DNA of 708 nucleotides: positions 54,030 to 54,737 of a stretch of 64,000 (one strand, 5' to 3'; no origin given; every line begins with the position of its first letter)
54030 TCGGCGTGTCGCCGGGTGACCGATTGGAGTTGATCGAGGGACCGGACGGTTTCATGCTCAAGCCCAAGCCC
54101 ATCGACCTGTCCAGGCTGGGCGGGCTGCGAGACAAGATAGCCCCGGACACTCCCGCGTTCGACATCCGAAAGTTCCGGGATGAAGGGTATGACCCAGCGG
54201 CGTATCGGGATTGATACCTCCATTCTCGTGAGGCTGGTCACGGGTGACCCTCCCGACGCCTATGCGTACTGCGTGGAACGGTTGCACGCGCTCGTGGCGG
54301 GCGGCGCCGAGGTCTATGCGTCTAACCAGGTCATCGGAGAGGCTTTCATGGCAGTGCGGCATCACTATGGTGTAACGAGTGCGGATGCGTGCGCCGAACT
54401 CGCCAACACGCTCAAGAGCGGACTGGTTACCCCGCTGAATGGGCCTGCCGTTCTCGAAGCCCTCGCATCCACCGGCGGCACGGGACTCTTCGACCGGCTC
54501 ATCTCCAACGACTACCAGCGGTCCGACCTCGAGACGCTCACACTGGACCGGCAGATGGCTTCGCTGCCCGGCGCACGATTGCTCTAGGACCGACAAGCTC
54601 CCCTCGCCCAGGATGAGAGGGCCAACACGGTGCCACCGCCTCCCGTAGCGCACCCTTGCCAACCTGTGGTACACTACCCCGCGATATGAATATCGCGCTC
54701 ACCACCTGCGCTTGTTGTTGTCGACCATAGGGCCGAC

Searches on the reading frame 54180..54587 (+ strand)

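Call 5: search_protein_families(library=pfam, proteins=[window:54180-54587:+])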
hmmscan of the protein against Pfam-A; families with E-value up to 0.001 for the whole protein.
window:54180-54587:+ (135 aa): 0 families

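Call 53: search_protein_families(library=pfam, proteins=[window:54180-54587:+], max_evalue=0.01)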
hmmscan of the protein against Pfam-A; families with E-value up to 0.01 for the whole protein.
window:54180-54587:+ (135 aa): 1 family
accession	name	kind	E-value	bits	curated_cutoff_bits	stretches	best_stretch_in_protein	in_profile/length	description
PF01850.27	PIN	-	0.0015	19.6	23.6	1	11-129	3-117/120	PIN domain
